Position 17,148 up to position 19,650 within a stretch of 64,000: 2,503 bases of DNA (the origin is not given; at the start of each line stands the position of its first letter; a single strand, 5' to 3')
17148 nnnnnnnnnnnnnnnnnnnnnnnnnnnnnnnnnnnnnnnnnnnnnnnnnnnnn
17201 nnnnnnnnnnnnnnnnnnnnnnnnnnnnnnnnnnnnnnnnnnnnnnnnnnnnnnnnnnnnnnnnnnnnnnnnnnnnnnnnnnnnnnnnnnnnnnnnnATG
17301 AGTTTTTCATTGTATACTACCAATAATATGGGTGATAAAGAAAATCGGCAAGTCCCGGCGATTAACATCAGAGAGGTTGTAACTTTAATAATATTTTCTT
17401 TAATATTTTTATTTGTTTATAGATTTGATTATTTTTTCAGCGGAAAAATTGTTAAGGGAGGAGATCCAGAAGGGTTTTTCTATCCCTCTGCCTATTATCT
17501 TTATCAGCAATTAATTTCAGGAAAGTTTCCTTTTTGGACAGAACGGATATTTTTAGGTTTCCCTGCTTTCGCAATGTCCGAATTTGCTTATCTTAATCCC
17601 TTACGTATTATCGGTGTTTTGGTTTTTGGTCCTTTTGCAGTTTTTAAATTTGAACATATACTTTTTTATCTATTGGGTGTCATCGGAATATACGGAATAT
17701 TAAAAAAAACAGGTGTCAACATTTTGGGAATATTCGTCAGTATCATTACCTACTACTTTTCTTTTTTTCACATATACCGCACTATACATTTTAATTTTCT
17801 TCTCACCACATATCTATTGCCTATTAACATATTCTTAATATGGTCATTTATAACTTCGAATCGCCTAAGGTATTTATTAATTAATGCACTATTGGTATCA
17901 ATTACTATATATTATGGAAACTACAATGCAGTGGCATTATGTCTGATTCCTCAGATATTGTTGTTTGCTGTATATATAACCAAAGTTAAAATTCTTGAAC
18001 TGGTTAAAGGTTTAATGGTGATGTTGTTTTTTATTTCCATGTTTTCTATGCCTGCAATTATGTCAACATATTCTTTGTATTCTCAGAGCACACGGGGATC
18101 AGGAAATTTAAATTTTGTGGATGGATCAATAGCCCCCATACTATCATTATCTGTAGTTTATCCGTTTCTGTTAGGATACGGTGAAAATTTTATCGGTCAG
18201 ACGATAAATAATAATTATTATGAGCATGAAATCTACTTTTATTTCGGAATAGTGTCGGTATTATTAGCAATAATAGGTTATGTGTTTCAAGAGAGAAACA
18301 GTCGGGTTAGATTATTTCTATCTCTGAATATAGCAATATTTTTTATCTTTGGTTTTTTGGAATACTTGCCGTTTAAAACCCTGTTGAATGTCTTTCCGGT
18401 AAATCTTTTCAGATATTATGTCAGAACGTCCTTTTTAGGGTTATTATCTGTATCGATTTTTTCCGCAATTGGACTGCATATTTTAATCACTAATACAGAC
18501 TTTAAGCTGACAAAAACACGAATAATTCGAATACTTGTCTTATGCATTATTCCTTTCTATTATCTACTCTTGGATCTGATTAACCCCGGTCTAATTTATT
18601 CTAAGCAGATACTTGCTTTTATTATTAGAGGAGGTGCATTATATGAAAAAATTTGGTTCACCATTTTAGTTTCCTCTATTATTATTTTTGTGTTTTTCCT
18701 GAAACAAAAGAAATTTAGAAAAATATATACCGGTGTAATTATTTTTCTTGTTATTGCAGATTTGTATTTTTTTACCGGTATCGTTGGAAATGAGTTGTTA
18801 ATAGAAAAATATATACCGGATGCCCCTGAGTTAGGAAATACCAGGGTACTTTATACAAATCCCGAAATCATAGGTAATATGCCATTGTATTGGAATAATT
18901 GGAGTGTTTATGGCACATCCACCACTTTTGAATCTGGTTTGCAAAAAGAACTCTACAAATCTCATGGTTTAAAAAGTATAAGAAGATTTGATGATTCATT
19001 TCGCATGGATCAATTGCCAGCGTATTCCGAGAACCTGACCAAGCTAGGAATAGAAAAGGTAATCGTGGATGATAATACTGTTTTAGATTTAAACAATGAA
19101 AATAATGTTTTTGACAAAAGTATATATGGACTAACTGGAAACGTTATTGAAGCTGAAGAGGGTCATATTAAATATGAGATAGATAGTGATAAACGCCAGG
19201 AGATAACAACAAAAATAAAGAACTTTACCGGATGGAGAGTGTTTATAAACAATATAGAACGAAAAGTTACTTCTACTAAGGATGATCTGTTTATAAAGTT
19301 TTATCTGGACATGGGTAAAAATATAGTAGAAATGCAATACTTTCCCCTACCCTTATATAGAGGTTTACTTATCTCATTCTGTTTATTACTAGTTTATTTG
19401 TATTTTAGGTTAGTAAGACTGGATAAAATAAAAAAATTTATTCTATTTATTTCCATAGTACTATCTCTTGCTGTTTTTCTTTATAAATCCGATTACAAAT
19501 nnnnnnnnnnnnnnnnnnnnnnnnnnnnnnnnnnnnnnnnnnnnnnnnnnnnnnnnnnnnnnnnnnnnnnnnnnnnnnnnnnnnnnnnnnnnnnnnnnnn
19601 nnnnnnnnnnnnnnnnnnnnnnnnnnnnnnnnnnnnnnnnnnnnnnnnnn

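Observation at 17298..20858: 1186-aa protein fusing two different GT-C modules (YfhO-like and PMT-like)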

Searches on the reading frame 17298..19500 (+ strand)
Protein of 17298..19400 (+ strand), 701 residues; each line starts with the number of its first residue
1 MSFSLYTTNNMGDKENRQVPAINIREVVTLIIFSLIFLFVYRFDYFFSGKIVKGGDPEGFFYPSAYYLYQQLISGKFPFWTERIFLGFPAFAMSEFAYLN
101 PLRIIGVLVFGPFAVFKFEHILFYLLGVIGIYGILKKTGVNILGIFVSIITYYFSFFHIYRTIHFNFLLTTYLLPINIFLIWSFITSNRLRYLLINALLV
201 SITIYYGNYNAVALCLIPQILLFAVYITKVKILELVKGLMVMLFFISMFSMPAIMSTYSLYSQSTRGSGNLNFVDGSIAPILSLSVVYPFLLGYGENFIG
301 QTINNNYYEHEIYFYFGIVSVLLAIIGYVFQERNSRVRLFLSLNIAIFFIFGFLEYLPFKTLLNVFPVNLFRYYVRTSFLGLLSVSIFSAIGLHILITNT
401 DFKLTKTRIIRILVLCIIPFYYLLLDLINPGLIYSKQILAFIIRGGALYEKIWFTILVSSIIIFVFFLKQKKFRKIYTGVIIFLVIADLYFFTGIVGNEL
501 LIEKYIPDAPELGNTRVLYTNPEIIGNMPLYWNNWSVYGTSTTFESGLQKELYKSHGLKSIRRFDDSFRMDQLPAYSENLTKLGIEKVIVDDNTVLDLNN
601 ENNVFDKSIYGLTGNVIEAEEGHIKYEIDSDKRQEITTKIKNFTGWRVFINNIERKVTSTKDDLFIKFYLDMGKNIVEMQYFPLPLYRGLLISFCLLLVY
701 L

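Call 10: search_protein_families(library=pfam, proteins=[window:17298-19400:+], max_evalue=10)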
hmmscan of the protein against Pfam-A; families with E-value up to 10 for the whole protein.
window:17298-19400:+ (701 aa): 2 families
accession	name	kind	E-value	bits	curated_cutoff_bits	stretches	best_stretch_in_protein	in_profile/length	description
PF18116.7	SNX17_FERM_C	-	0.12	12.6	22.9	1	623-698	29-103/109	Sorting Nexin 17 FERM C-terminal domain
PF16404.10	BT_2262-like_C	-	0.13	12.9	29.6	1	576-628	60-111/125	BT_2262-like, C-terminal domain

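Call 18: find_related_loci(query=A1, collection=genome_contigs, flank=6000)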
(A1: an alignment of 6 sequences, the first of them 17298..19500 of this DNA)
Query A1 (734 aa) in genome_contigs; peptide patterns used: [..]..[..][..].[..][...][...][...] (x = any residue, [..] = any of these).
34 stretches matched a pattern; 14 encode a relative of the query (tblastn E <= 1e-3); 14 distinct loci.
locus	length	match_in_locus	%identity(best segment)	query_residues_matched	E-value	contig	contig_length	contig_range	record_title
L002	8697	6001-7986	32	28-693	2e-91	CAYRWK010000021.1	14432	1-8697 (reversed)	MAG TPA_asm: uncultured Candidatus Saccharibacteria bacterium isolate SRP011637_co1_82 genome assembly, contig: NODE_140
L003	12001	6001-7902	30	51-683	4e-80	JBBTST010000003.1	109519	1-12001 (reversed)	MAG: Patescibacteria group bacterium isolate H41-bin102_1 H41_bin102_1_000000000003, whole genome shotgun sequence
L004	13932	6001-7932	32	34-693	4e-76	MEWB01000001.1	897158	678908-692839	MAG: candidate division WWE3 bacterium RIFOXYC1_FULL_40_10 RIFOXYC1_FULL_WWE3_40_10_complete_curated, whole genome shotg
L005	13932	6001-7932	30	46-687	3e-75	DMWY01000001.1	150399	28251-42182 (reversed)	MAG TPA_asm: Candidatus Moraniibacteriota bacterium isolate UBA12116 contig_23, whole genome shotgun sequence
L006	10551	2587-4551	31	44-699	2e-73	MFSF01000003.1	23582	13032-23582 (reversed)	MAG: Candidatus Moranbacteria bacterium RIFOXYA12_FULL_44_15 rifixya3_full_scaffold_1180, whole genome shotgun sequence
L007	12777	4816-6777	28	32-701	2e-70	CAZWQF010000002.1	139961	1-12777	MAG TPA_asm: uncultured Candidatus Saccharibacteria bacterium isolate SRP286056_co1_672 genome assembly, contig: NODE_79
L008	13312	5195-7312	28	23-721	1e-67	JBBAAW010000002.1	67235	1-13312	MAG: Patescibacteria group bacterium isolate SO_2017_GW3_51 scaffold_386_c1_OW296A_2017, whole genome shotgun sequence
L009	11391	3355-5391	28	53-724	2e-67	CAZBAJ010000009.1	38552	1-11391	MAG TPA_asm: uncultured Candidatus Saccharibacteria bacterium isolate SRP263991_co1_503 genome assembly, contig: NODE_11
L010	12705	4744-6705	28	34-692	5e-64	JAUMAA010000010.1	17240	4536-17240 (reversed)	MAG: Patescibacteria group bacterium isolate P_PATE NODE_6779_length_17240_cov_2.045755, whole genome shotgun sequence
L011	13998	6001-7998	28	54-708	3e-62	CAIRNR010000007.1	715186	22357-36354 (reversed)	uncultured candidate division WWE3 bacterium isolate AM-2014_bin-1800 genome assembly, contig: bin-1800:7/8, whole genom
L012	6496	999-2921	29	56-696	4e-62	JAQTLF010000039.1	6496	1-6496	MAG: Candidatus Moraniibacteriota bacterium isolate STA_10 NODE_27339_length_6496_cov_6.825718_Sandtown_A, whole genome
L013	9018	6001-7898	37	54-701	2e-72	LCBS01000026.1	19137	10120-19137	MAG: candidate division WWE3 bacterium GW2011_GWB1_41_6 UU72_C0026, whole genome shotgun sequence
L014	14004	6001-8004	29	31-693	6e-75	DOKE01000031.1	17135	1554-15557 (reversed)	MAG TPA_asm: Candidatus Moraniibacteriota bacterium isolate UBA9338 contig_4433, whole genome shotgun sequence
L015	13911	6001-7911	31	63-699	2e-70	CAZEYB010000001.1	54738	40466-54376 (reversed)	MAG TPA_asm: uncultured Bdellovibrionales bacterium isolate binchicken_co387_13 genome assembly, contig: NODE_218_length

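Call 23: search_protein_families(library=pfam, proteins=[L008:5198-8752:+, L009:3265-6819:+, L007:6791-8260:+, L005:8052-9923:+, L012:3014-4642:+, L015:7968-9596:+, L014:8086-9909:+, L006:4532-6202:+], max_evalue=0.1)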
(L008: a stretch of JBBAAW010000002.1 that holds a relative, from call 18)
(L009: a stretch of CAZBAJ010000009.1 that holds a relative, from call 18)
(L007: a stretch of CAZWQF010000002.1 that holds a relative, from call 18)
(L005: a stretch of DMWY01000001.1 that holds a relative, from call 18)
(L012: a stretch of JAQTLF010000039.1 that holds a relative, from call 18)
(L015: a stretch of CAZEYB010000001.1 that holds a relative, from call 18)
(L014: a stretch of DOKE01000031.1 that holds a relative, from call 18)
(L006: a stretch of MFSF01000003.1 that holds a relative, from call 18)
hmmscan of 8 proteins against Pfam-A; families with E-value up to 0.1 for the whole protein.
L008:5198-8752:+ (1185 aa): 1 family
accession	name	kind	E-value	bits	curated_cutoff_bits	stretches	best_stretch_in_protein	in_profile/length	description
PF09586.16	YfhO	-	7.9e-05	21.7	28.5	1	627-676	785-835/835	Bacterial membrane protein YfhO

L009:3265-6819:+ (1185 aa): 0 families

L007:6791-8260:+ (490 aa): 41 families (the best 25 are shown)
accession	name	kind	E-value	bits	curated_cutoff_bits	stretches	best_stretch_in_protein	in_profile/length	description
PF00005.33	ABC_tran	-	2e-39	135.7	25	2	18-145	2-137/137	ABC transporter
PF13304.12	AAA_21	-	6.1e-18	66.4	27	3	98-177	221-304/304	AAA domain, putative AbiEii toxin, Type IV TA system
PF12848.13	ABC_tran_Xtn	-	5.5e-13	49.3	25.9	1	184-288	1-81/85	ABC transporter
PF02463.25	SMC_N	-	2.6e-10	40.5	40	1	108-182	130-207/220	RecF/RecN/SMC N terminal domain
PF13401.12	AAA_22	-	2.7e-07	31.4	27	1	32-169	10-121/130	AAA domain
PF13555.12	AAA_29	-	3.2e-07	30.4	27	2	322-346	15-39/61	P-loop containing region of AAA domain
PF00931.28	NB-ARC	-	1.2e-06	28.4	23.5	2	331-444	20-108/248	NB-ARC domain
PF13191.12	AAA_16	-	1.1e-05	26.5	32.6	0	328-368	21-63/167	AAA ATPase domain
PF05729.18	NACHT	-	0.00014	22.2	26.7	0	30-55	3-28/167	NACHT domain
PF00004.35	AAA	-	0.00029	21.7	21.2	0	32-72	3-40/131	ATPase family associated with various cellular activities (AAA)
PF00006.31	ATP-synt_ab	-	0.0003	20.9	29.5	1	22-53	9-40/213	ATP synthase alpha/beta family, nucleotide-binding domain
PF03193.22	RsgA_GTPase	-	0.00045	20.5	30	0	23-58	102-137/174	RsgA GTPase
PF24883.2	NPHP3_N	-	0.00063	20.4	24.8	0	333-372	26-57/164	Nephrocystin 3, N-terminal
PF13604.12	AAA_30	-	0.00071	19.8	27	0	24-59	13-50/191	AAA domain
PF20720.3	nSTAND3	-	0.00083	19.5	27.2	0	26-71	16-61/155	Novel STAND NTPase 3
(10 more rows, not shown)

L005:8052-9923:+ (624 aa): 1 family
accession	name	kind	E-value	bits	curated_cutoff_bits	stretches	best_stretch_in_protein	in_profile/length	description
PF13231.12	PMT_2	-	6.6e-11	43.1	26.1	1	111-220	22-132/160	Dolichyl-phosphate-mannose-protein mannosyltransferase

L012:3014-4642:+ (543 aa): 1 family
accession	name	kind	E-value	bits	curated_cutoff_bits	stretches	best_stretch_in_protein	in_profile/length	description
PF13231.12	PMT_2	-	2.3e-11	44.6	26.1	1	78-232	3-155/160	Dolichyl-phosphate-mannose-protein mannosyltransferase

L015:7968-9596:+ (543 aa): 2 families
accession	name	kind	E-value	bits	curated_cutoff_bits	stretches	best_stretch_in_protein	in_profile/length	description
PF13231.12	PMT_2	-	3.8e-10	40.6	26.1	1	78-231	3-154/160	Dolichyl-phosphate-mannose-protein mannosyltransferase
PF21853.1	DUF6912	-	0.085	13.5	27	0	405-465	2-58/160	Family of unknown function (DUF6912)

L014:8086-9909:+ (608 aa): 1 family
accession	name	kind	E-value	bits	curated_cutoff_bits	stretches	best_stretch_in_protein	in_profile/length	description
PF13231.12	PMT_2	-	0.0083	16.8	26.1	1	71-228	4-154/160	Dolichyl-phosphate-mannose-protein mannosyltransferase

L006:4532-6202:+ (557 aa): 2 families
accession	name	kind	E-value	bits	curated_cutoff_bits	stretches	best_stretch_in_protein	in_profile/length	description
PF13231.12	PMT_2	-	1e-10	42.5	26.1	1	94-255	3-158/160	Dolichyl-phosphate-mannose-protein mannosyltransferase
PF13727.12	CoA_binding_3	-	0.033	14.7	25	0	399-476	26-102/175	CoA-binding domain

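Call 37: search_protein_families(library=pfam, alignment_id=A4, max_evalue=0.01)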
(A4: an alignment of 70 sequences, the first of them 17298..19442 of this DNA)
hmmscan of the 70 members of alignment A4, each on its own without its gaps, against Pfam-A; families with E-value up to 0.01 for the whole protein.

A. member 1, window:17298-19442:+ (715 aa): 0 families

B. families by the number of members that match (of 70 scanned): 6 families
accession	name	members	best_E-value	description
PF09586.16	YfhO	37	2.5e-16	Bacterial membrane protein YfhO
PF11992.13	TgpA_N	1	0.00038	TgpA N-terminal domain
PF09913.15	DUF2142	1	0.0015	Predicted membrane protein (DUF2142)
PF06532.16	NrsF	1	0.0043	Negative regulator of sigma F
PF13231.12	PMT_2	1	0.0058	Dolichyl-phosphate-mannose-protein mannosyltransferase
PF12138.14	Spherulin4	1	0.0069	Spherulation-specific family 4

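Call 39: search_solved_structures(query=A4, max_evalue=1)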
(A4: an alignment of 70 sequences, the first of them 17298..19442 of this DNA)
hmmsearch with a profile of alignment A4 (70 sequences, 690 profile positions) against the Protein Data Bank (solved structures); distinct sequences matched with E-value up to 1: 3.
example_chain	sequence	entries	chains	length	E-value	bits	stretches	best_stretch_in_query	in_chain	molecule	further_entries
6oai_A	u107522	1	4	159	0.023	16.4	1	474-547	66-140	Protease-sensitive outer capsid protein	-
7ki5_A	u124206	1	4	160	0.023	16.3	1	474-547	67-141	Capsid protein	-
6niw_A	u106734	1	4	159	0.026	16.2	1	474-546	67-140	Protease-sensitive outer capsid protein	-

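Call 46: predict_structure(alignment_id=A4)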
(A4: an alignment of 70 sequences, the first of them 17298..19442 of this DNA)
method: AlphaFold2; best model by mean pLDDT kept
length: 715 residues; sequences in the alignment: 70
mean_pLDDT: 91.2   pTM: 0.92
mean pLDDT of the five models: 91.2, 90.0, 90.0, 89.9, 89.5
residues with pLDDT >= 90: 574; 70-90: 95; 50-70: 20; < 50: 26
segments of 3 or more residues with pLDDT < 50: 1-14, 601-607, 711-715
pLDDT, mean of each block of 10 residues (from residue 1): 39 55 92 97 96 95 98 97 96 97 98 98 98 95 98 98 97 98 92 97 97 98 84 89 97 97 90 94 95 96 96 97 96 92 96 93 93 96 98 93 92 87 79 87 93 97 95 96 98 96 90 91 94 94 89 91 87 88 91 85 42 82 95 94 96 97 95 97 98 97 75 40
secondary structure, 60 per line:
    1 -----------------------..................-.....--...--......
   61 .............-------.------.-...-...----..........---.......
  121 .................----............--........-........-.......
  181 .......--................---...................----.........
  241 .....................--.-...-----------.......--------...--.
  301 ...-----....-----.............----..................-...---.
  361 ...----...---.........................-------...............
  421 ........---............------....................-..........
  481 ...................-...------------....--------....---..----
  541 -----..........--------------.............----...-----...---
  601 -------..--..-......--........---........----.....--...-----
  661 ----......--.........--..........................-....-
elements in order (helices of 4 or more, strands of 3 or more residues): H24-41 H43-47 E50-52 H55-73 H101-110 H114-137 H142-153 H156-163 H165-172 H174-187 H190-205 H209-227 H232-261 H280-286 H300-303 H309-312 H318-330 H335-352 H360-363 H374-398 H406-428 H432-443 H450-469 H471-499 E501-503 E516-519 H528-531 H547-555 H570-582 E587-589 E595-597 E615-620 E623-630 E634-641 E646-650 E653-655 E665-670 E673-681 H684-709 H711-714

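Call 49: fold_search(model_id=the predicted structure, library=pdb)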
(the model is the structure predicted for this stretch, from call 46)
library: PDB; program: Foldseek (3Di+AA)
matches with E <= 10: 268; with E <= 0.001: 5
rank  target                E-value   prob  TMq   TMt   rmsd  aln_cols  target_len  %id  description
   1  8age_A                3.8e-04  1.00  0.41  0.45  11.0       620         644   11  Structure of yeast oligosaccharylransferase complex with acceptor peptide bound (released 2022-12-07)
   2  8b6l_I                4.3e-04  1.00  0.42  0.44  14.9       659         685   11  Subtomogram average of the human Sec61-TRAP-OSTA-translocon (released 2022-12-07)
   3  6s7t_A                6.3e-04  1.00  0.43  0.43   9.7       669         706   11  Cryo-EM structure of human oligosaccharyltransferase complex OST-B (released 2019-12-18)
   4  6w98_A                6.8e-04  1.00  0.46  0.26   6.3       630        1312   11  Single-Particle Cryo-EM Structure of Arabinofuranosyltransferase AftD from Mycobacteria (released 2020-05-13)
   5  5f15                  6.8e-04  1.00  0.38  0.47  10.3       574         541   11  Crystal Structure of ArnT from Cupriavidus metallidurans bound to Undecaprenyl phosphate (released 2016-02-17)
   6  5ezm                  1.5e-03  1.00  0.40  0.51   9.7       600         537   11  Crystal Structure of ArnT from Cupriavidus metallidurans in the apo state (released 2016-02-17)
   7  8pn9_A                1.5e-03  1.00  0.40  0.43  10.8       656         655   11  Structure of human oligosaccharyltransferase OST-A complex bound to NGI-1 (released 2024-05-08)
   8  9n9j_I                1.8e-03  1.00  0.40  0.41  14.9       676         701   12  Structure of a GRP94 folding intermediate engaged with a CCDC134- and FKBP11-bound secretory translocon (released 2025-11-19)
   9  6ezn_F                2.2e-03  1.00  0.42  0.45  13.1       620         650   12  Cryo-EM structure of the yeast oligosaccharyltransferase (OST) complex (released 2018-01-17)
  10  6s7o_A                2.3e-03  1.00  0.41  0.44  10.4       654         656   12  Cryo-EM structure of human oligosaccharyltransferase complex OST-A (released 2019-12-18)
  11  7oci_F                3.1e-03  1.00  0.42  0.46  10.6       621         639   10  Cryo-EM structure of yeast Ost6p containing oligosaccharyltransferase complex (released 2022-02-16)
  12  8agc_A                4.5e-03  1.00  0.41  0.42   9.4       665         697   11  Structure of yeast oligosaccharylransferase complex with lipid-linked oligosaccharide and non-acceptor peptide bound (released 2022-12-07)
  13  6gxc_A                6.1e-03  0.99  0.36  0.36  20.4       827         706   10  Bacterial oligosaccharyltransferase PglB in complex with an inhibitory peptide and a reactive lipid-linked oligosaccha (released 2018-11-14)
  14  7bvc_B                6.1e-03  0.96  0.29  0.21  21.8       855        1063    8  Cryo-EM structure of Mycobacterium smegmatis arabinosyltransferase EmbA-EmbB-AcpM2 in complex with ethambutol (released 2020-04-29)
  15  5ogl_A                6.9e-03  1.00  0.36  0.36  11.7       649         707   10  Structure of bacterial oligosaccharyltransferase PglB in complex with an acceptor peptide and an lipid-linked oligosac (released 2017-10-25)
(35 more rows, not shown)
